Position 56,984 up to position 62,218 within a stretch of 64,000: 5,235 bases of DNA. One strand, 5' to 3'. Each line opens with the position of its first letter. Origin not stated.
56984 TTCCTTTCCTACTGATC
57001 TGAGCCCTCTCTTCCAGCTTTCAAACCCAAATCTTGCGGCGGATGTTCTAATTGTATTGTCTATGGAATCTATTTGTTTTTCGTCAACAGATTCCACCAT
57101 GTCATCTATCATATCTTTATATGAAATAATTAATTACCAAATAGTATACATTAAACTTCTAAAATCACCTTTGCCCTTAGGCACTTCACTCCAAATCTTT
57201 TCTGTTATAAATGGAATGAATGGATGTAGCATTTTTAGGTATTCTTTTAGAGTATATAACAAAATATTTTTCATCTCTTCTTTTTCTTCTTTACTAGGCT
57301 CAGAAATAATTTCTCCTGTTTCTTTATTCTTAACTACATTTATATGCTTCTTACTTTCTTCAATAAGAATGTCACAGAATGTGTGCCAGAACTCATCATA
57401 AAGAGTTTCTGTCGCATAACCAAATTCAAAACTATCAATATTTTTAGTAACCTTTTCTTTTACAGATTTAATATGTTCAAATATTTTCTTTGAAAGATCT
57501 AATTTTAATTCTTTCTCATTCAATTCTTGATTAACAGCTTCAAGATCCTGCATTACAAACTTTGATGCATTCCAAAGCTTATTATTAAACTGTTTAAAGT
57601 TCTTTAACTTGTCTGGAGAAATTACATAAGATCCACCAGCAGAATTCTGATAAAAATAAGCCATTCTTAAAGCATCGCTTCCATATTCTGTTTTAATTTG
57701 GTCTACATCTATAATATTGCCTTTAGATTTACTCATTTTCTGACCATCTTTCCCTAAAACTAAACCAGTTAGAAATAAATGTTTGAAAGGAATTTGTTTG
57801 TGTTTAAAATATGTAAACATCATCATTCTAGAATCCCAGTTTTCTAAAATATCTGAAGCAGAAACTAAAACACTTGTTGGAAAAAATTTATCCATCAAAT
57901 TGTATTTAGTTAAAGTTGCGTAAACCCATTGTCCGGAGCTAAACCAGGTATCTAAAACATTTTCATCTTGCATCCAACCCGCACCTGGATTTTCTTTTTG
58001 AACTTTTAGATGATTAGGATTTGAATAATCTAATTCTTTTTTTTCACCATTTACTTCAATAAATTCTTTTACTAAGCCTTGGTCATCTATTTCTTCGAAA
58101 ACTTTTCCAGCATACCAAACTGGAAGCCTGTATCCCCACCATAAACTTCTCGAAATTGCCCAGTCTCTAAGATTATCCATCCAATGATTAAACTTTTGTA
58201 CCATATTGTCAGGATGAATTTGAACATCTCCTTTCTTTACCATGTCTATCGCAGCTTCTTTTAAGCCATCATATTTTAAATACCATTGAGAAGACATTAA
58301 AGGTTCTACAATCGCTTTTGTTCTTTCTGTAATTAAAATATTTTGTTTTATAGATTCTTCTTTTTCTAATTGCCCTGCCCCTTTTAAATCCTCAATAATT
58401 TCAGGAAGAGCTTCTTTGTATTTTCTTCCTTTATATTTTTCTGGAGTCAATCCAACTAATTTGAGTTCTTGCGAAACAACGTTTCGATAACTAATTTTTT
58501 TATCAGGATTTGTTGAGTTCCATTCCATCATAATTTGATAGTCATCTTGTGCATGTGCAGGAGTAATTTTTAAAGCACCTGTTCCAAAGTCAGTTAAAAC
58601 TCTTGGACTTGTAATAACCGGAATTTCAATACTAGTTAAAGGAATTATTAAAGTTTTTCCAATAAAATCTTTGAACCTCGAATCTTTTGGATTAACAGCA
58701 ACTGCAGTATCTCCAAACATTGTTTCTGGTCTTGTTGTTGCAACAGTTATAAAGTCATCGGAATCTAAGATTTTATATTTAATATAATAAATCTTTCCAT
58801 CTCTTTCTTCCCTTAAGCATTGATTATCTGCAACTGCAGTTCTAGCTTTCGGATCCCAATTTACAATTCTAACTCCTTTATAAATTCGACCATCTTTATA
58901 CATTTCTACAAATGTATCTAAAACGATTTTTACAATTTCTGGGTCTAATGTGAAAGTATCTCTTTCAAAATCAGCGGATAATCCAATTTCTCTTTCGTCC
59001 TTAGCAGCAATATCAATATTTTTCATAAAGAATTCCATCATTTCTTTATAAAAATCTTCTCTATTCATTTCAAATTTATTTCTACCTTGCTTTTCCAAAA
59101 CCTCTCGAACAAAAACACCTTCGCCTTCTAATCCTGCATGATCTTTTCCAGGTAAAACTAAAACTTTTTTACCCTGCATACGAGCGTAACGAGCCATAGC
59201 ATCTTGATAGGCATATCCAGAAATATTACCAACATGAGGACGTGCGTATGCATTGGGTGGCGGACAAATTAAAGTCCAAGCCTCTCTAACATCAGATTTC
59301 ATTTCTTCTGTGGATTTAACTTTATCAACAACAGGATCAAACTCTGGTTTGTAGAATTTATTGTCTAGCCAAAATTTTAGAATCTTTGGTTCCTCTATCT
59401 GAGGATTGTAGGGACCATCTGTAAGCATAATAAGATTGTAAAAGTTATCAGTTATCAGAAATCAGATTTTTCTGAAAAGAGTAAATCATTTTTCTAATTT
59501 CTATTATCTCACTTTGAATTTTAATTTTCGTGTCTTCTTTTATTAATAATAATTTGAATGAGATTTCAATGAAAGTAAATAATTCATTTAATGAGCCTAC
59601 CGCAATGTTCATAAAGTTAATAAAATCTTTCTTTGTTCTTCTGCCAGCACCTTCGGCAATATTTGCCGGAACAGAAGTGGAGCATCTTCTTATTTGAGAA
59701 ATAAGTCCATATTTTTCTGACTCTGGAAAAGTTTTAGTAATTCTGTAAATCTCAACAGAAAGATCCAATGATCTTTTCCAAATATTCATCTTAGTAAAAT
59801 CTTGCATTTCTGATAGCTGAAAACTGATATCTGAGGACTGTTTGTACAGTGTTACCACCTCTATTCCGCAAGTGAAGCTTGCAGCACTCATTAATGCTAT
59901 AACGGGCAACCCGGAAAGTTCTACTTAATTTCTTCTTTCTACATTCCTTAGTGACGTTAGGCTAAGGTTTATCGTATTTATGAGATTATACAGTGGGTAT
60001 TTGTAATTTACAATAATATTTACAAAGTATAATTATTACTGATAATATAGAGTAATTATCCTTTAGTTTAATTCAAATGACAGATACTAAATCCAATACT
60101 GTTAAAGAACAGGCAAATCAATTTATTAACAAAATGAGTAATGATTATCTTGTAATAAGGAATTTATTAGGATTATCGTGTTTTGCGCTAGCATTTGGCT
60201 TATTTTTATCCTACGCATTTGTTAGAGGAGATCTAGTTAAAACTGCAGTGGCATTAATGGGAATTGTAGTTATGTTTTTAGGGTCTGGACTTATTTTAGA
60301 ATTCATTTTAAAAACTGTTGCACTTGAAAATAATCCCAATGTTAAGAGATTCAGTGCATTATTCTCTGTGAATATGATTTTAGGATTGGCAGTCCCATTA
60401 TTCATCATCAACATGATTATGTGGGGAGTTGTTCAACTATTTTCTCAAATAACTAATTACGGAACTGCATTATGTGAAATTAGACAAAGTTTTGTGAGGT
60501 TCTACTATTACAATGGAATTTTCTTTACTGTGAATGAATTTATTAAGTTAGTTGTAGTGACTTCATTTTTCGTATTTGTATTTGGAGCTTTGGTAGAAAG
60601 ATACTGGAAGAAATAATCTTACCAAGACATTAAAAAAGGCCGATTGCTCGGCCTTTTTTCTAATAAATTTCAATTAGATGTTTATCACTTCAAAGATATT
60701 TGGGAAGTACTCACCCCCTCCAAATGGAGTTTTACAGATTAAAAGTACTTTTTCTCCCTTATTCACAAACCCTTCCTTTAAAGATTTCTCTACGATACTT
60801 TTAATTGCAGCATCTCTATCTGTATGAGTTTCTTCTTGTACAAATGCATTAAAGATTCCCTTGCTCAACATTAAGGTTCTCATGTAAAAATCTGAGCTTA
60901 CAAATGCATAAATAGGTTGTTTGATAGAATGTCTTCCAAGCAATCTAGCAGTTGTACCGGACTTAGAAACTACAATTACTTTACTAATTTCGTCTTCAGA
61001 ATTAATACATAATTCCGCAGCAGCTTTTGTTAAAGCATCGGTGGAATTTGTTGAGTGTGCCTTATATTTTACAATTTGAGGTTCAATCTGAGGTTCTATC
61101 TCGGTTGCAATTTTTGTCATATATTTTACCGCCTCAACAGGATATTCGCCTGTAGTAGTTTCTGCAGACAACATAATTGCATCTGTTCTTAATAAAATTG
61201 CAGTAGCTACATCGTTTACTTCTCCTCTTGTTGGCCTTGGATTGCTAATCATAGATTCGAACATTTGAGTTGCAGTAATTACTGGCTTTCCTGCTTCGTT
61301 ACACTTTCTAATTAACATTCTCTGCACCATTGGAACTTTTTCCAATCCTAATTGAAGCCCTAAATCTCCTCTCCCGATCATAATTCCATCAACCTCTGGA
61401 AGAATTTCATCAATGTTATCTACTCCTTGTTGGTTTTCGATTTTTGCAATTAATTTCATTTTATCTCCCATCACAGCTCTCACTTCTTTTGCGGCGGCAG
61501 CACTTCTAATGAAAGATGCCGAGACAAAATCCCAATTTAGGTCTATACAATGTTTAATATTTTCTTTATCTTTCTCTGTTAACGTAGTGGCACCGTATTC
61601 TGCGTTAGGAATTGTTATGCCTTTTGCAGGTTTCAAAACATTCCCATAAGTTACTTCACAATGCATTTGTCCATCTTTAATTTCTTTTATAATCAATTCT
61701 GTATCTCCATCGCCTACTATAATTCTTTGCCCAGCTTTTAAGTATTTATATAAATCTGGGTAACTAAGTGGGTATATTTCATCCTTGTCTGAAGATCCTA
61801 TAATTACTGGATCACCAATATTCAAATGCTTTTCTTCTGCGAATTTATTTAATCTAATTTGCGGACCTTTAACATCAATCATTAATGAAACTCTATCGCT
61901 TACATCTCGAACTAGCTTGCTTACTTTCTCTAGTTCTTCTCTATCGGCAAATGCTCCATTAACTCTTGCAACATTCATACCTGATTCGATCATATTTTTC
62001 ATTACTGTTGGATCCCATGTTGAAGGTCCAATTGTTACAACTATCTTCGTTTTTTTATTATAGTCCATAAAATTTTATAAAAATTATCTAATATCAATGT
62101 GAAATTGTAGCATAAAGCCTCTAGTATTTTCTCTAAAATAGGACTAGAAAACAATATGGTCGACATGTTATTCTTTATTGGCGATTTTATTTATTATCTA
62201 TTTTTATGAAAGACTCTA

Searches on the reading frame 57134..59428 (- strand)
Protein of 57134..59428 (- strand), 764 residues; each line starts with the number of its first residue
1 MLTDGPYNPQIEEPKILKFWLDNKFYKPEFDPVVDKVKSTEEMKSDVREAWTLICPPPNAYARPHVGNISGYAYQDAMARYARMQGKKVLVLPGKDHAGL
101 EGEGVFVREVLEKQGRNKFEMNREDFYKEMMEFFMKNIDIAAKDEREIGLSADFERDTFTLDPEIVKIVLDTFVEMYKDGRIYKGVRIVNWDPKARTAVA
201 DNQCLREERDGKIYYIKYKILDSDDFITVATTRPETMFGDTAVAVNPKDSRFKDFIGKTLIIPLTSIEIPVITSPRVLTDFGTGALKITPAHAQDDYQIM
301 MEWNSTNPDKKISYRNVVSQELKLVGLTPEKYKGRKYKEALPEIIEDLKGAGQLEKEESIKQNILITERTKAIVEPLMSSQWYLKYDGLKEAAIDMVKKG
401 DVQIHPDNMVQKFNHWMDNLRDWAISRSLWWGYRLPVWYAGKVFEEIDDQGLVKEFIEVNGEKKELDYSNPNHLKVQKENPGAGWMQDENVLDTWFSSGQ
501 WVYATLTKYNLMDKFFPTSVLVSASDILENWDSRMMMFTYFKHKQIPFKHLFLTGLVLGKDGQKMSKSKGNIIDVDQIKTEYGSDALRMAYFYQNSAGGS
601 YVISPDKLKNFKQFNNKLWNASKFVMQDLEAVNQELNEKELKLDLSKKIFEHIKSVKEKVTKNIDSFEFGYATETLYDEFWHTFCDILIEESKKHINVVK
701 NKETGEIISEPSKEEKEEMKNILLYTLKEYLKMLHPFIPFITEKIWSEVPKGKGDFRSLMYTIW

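Call 58: search_protein_families(library=pfam, proteins=[window:57134-59428:-], max_evalue=0.0001)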
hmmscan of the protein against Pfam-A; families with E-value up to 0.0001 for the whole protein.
window:57134-59428:- (764 aa): 4 families
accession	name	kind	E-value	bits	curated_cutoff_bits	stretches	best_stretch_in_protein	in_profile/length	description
PF00133.28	tRNA-synt_1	-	2.2e-97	326.9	22.7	1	16-592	2-403/414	tRNA synthetases class I (I, L, M and V)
PF08264.19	Anticodon_1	-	9.5e-20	71.4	25.1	1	647-749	2-93/148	Anticodon-binding domain of tRNA ligase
PF09334.17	tRNA-synt_1g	-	1e-17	64.4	20.1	1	56-101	6-51/391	tRNA synthetases class I (M)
PF13603.12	tRNA-synt_1_2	-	4.4e-09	36.5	25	1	256-304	85-133/185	Leucyl-tRNA synthetase, editing domain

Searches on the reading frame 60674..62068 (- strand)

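Call 58: search_protein_families(library=pfam, proteins=[window:60674-62068:-], max_evalue=0.0001)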
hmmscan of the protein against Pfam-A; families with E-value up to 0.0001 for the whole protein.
window:60674-62068:- (464 aa): 3 families
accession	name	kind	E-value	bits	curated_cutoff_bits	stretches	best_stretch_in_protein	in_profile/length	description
PF00224.27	PK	-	1.6e-94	317.2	30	1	5-314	2-328/328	Pyruvate kinase, barrel domain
PF02887.21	PK_C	-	8.1e-16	58.6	28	1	345-450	2-103/114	Pyruvate kinase, alpha/beta domain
PF03328.21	HpcH_HpaI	-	5.3e-07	29.6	25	1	195-270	112-183/221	HpcH/HpaI aldolase/citrate lyase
